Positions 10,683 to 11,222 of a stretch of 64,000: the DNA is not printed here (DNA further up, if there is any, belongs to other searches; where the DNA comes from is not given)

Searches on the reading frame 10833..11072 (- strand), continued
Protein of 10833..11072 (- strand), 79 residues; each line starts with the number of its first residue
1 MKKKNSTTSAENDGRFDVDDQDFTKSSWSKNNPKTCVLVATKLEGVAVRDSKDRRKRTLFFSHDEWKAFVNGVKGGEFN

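Call 51: search_dna_similar(query=window:10833-11072:-, collection=plasmids, mode=protein, max_evalue=0.01, max_rows=25)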
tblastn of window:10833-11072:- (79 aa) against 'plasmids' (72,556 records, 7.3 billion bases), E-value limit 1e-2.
Records with a match: 14; places in all: 20; records where one place covers at least 80% of the query: 2.
Best place of each record, by identity: <60% 14.
By first word of the organism name: Streptomyces 7; Streptantibioticus 2; Prauserella 2; Nocardia 1; Nonomuraea 1; Kitasatospora 1.
By predicted mobility (MOB-suite, as given by PLSDB): non-mobilizable 12; mobilizable 2.
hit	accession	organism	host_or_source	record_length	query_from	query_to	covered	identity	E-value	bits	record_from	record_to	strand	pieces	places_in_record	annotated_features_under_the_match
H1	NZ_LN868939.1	Nocardia farcinica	not known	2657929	17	78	78%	46.9%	5e-3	40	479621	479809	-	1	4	none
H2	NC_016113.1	Streptantibioticus cattleyicolor NRRL 8057 = DSM 46488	-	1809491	25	79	70%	50.8%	1e-3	42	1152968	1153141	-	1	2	none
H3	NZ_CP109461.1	Streptomyces sp. NBC_01454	-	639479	2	79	99%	35.4%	6e-5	46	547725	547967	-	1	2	DUF397 domain-containing protein | helix-turn-helix transcriptional regulator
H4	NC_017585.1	Streptantibioticus cattleyicolor NRRL 8057 = DSM 46488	-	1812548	25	78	68%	50.0%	5e-3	40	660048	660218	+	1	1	none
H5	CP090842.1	Streptomyces viridifaciens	Whole organism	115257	22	79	73%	44.4%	7e-7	51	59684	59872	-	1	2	DUF397 domain-containing protein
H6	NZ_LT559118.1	Nonomuraea gerenzanensis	-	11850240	22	79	73%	42.9%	7e-6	49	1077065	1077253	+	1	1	none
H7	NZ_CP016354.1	Prauserella marina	pure culture,ocean sediment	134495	1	79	100%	30.6%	3e-3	41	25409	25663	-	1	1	DUF397 domain-containing protein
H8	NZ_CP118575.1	Streptomyces sp. WZ-12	Illicium verum,Soil,soil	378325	22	79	73%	41.3%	1e-5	48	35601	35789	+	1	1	DUF397 domain-containing protein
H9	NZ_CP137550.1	Streptomyces sp. N50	Selaginella tamariscina,cell ...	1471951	23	79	72%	40.4%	3e-3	41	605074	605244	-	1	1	record has no annotation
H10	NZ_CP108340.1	Streptomyces jietaisiensis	-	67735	23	76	68%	40.7%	6e-3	40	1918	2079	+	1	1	DUF397 domain-containing protein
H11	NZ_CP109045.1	Streptomyces halstedii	-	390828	25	78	68%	38.9%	2e-3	42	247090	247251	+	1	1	DUF397 domain-containing protein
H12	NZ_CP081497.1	Streptomyces sp. BHT-5-2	whole organism,plant soil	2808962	23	71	62%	42.9%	9e-3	40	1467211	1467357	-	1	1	none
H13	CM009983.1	Prauserella coralliicola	Galaxea fascicularis (stony coral),pure ...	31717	36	79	56%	46.7%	3e-3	41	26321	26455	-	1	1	DUF397 domain-containing protein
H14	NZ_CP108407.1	Kitasatospora sp. NBC_01302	-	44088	36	79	56%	44.4%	7e-3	40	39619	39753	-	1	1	DUF397 domain-containing protein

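Call 55: list_cluster_members(proteins=[P0237, P0239, P0242, P0246, P0249, P0253, P0255, P0259, P0261, P0264])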
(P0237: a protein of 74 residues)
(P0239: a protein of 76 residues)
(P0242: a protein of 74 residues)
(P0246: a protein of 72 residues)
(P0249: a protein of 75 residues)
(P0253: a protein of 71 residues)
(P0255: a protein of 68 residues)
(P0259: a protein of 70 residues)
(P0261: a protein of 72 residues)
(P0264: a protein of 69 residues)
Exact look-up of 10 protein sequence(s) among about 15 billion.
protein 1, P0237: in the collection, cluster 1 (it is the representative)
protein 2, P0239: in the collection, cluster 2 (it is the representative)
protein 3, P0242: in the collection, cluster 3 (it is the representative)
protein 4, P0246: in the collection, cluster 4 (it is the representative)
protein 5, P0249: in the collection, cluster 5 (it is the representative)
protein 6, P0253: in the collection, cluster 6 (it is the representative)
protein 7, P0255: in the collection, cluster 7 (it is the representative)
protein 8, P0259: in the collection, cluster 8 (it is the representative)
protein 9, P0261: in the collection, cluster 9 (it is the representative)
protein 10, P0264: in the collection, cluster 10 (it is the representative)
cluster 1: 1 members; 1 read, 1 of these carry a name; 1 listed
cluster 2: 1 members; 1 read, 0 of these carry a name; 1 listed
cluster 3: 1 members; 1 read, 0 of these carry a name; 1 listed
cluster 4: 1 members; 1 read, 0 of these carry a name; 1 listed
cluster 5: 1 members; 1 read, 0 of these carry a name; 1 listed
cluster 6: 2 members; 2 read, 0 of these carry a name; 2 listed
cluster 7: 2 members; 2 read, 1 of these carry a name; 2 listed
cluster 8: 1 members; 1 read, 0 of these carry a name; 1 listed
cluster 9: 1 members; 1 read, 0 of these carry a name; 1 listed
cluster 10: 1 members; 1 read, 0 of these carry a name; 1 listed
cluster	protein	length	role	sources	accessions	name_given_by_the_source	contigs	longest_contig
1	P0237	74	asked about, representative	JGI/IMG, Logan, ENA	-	Domain of unknown function (DUF397)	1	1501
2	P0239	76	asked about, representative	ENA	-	-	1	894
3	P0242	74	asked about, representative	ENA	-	-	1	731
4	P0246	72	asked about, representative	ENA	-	-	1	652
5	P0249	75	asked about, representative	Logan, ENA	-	-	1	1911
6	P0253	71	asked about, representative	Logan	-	-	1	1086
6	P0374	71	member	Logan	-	-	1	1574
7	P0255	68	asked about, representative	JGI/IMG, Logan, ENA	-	hypothetical protein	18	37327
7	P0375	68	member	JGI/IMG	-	-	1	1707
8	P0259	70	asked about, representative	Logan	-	-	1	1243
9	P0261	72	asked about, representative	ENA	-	-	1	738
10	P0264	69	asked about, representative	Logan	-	-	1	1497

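Call 56: list_cluster_members(proteins=[P0224, P0225, P0271, P0273, P0282, P0288, P0305, P0327, P0335, P0362])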
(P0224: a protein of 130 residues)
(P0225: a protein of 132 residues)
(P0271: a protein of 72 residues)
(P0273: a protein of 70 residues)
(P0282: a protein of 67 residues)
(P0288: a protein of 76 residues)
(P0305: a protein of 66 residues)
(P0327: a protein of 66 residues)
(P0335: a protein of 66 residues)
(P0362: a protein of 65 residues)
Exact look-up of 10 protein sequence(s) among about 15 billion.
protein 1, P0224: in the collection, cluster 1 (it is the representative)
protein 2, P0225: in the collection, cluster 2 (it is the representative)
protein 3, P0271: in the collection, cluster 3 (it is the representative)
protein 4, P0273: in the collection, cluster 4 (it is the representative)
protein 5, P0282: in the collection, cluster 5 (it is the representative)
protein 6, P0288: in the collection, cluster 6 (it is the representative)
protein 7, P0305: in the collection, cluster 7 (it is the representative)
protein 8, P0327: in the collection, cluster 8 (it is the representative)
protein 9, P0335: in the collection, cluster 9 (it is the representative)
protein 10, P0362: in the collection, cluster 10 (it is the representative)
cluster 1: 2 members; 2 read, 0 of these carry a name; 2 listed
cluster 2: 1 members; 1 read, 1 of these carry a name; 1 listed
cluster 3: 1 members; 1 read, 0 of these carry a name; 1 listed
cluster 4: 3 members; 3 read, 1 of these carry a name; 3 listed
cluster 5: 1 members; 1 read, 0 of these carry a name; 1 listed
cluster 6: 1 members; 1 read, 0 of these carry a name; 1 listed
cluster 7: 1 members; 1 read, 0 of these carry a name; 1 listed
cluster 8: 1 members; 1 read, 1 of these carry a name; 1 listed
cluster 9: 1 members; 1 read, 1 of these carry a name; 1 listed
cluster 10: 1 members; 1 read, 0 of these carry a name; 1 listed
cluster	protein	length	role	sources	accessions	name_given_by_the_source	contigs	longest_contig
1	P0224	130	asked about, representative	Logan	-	-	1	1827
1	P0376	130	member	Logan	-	-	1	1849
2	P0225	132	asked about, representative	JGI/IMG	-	hypothetical protein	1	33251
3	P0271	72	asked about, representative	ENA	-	-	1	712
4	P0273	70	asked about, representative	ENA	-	-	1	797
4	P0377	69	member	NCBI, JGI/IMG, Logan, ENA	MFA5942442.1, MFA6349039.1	MAG: DUF397 domain-containing protein [Candidatus Paceibacterota bacterium] | hypothetical protein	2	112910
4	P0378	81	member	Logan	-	-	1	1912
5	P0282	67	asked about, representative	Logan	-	-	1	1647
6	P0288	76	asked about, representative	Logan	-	-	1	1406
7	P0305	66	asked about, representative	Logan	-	-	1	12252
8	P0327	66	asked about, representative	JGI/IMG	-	hypothetical protein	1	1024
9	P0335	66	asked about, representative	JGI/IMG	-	hypothetical protein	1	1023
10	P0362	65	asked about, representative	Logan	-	-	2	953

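Call 57: get_annotated_region(hit=H5, flank=2500)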
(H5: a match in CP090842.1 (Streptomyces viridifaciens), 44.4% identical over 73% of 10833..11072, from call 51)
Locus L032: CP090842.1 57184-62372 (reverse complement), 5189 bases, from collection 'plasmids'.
description: Streptomyces viridifaciens strain DSM 40239 plasmid pKVP2, complete sequence
organism: Streptomyces viridifaciens (NCBI taxid 48665)
taxonomy: Bacteria; Actinomycetota; Actinomycetes; Kitasatosporales; Streptomycetaceae; Streptomyces; Streptomyces viridifaciens
host: -; source: Whole organism; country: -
typing (MOB-suite, as given by PLSDB): non-mobilizable
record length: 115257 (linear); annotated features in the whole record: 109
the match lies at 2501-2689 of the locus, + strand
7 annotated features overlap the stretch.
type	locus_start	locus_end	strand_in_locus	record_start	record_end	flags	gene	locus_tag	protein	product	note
CDS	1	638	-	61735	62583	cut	-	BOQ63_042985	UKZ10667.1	LamG domain-containing protein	-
CDS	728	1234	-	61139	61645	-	-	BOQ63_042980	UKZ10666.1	NUDIX hydrolase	-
CDS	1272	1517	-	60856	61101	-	-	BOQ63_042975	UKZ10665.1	hypothetical protein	-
CDS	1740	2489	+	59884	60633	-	-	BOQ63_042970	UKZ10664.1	helix-turn-helix transcriptional regulator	-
CDS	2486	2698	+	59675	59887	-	-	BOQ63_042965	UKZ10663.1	DUF397 domain-containing protein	-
CDS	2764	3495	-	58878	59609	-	-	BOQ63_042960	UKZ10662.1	polysaccharide lyase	-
CDS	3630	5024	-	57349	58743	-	-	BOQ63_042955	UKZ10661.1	nitrate reductase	-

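Call 58: get_annotated_region(hit=H3, flank=2500)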
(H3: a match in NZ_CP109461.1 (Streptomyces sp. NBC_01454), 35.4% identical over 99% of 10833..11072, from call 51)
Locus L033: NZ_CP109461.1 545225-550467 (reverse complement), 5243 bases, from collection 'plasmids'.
description: Streptomyces sp. NBC_01454 plasmid unnamed1, complete sequence
organism: Streptomyces sp. NBC_01454 (NCBI taxid 2975867)
taxonomy: Bacteria; Actinomycetota; Actinomycetes; Kitasatosporales; Streptomycetaceae; Streptomyces; Streptomyces sp. NBC 01454
host: -; source: -; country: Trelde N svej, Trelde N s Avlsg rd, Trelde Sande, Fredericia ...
typing (MOB-suite, as given by PLSDB): non-mobilizable
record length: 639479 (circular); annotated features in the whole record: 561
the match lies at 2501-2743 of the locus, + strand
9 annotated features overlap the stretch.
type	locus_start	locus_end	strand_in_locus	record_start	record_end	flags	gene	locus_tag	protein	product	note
CDS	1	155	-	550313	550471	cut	-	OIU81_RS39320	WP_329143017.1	FxLD family lanthipeptide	-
CDS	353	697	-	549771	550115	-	-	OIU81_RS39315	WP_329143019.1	hypothetical protein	-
CDS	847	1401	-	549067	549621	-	-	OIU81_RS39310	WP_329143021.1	ATP-binding protein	-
CDS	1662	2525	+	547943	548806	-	-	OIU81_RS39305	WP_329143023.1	helix-turn-helix transcriptional regulator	-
CDS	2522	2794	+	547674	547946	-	-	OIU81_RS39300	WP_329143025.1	DUF397 domain-containing protein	-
CDS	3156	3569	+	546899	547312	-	-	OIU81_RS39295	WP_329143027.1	hypothetical protein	-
CDS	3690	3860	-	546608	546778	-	-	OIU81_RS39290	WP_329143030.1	hypothetical protein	-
CDS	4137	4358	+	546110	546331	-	-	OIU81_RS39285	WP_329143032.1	hypothetical protein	-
CDS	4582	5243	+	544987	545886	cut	-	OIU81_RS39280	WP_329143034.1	hypothetical protein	-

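Call 59: get_annotated_region(hit=H8, flank=2500)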
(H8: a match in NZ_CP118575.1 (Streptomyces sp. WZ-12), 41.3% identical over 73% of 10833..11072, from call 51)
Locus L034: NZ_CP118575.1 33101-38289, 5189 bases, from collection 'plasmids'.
description: Streptomyces sp. WZ-12 plasmid unnamed1, complete sequence
organism: Streptomyces sp. WZ-12 (NCBI taxid 3030210)
taxonomy: Bacteria; Actinomycetota; Actinomycetes; Kitasatosporales; Streptomycetaceae; Streptomyces; Streptomyces sp. WZ-12
host: -; source: Illicium verum,Soil,soil; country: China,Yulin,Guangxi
typing (MOB-suite, as given by PLSDB): non-mobilizable; replicon rep_cluster_43
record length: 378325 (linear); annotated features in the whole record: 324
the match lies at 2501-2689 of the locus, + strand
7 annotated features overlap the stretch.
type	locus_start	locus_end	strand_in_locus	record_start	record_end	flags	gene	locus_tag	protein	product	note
CDS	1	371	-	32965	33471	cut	-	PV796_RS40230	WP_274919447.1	hypothetical protein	-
CDS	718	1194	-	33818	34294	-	-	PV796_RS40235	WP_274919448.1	ATP-binding protein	-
CDS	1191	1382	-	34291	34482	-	-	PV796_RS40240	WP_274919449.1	hypothetical protein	-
CDS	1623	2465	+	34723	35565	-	-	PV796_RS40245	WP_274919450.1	helix-turn-helix transcriptional regulator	-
CDS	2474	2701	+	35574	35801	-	-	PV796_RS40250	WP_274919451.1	DUF397 domain-containing protein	-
CDS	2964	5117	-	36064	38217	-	-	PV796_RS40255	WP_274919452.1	hypothetical protein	-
CDS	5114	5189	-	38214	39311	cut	-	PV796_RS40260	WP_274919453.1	hypothetical protein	-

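Call 61: find_encoding_contigs(protein=P0227, flank=4000, max_places=2)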
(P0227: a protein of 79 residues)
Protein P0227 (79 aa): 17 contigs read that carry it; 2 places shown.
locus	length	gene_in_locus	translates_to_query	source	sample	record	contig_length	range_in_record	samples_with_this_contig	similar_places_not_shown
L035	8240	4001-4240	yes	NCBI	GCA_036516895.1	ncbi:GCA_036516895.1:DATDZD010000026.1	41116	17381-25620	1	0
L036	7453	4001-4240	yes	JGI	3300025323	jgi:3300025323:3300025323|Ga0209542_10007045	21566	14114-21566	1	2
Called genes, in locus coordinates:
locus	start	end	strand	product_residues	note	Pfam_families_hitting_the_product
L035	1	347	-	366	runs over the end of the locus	PF20667:Sec10_N (faint), PF02646:RmuC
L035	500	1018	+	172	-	PF09424:YqeY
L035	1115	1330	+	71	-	-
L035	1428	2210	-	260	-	PF09520:HinfI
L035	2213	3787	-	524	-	PF01555:N6_N4_Mtase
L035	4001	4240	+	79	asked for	PF04149:DUF397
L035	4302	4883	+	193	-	-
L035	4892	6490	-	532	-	PF16927:HisKA_7TM, PF00512:HisKA, PF02518:HATPase_c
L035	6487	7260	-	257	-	PF13649:Methyltransf_25 (faint), PF13847:Methyltransf_31 (weak)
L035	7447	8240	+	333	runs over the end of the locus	PF16927:HisKA_7TM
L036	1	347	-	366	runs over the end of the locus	PF20667:Sec10_N (faint), PF02646:RmuC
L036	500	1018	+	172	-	PF09424:YqeY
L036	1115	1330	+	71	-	-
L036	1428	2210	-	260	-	PF09520:HinfI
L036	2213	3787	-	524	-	PF01555:N6_N4_Mtase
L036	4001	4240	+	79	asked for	PF04149:DUF397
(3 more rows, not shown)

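Call 62: find_encoding_contigs(protein=P0232, flank=4000, max_places=2)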
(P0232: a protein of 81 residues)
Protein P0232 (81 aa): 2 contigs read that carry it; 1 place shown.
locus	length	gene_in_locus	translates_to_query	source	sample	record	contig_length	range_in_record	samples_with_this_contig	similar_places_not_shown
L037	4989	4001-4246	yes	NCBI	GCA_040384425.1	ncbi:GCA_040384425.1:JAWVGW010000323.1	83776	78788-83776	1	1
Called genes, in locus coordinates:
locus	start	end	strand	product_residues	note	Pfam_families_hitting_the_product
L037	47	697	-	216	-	PF05762:VWA_CoxE (weak), PF00092:VWA (weak)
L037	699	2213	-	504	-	PF00118:Cpn60_TCP1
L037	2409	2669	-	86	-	-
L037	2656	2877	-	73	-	-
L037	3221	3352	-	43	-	-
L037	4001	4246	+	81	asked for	PF04149:DUF397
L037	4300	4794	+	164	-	PF12146:Hydrolase_4 (faint)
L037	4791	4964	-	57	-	-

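Call 63: find_encoding_contigs(protein=P0226, flank=4000, max_places=2)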
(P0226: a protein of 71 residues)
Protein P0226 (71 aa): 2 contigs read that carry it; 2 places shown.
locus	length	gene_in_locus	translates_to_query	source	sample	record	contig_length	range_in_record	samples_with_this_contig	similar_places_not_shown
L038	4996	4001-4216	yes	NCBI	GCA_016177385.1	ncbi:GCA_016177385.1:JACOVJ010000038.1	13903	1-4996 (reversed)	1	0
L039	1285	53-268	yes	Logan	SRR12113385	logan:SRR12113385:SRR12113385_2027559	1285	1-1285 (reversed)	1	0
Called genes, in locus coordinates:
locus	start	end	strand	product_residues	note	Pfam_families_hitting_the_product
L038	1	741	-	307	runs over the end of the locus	PF01555:N6_N4_Mtase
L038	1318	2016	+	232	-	PF01551:Peptidase_M23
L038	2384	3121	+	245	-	-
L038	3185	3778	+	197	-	-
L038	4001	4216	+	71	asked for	PF04149:DUF397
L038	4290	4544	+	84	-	-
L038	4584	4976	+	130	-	PF03073:TspO_MBR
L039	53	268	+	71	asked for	PF04149:DUF397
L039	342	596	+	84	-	-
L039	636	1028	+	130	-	PF03073:TspO_MBR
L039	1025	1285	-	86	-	?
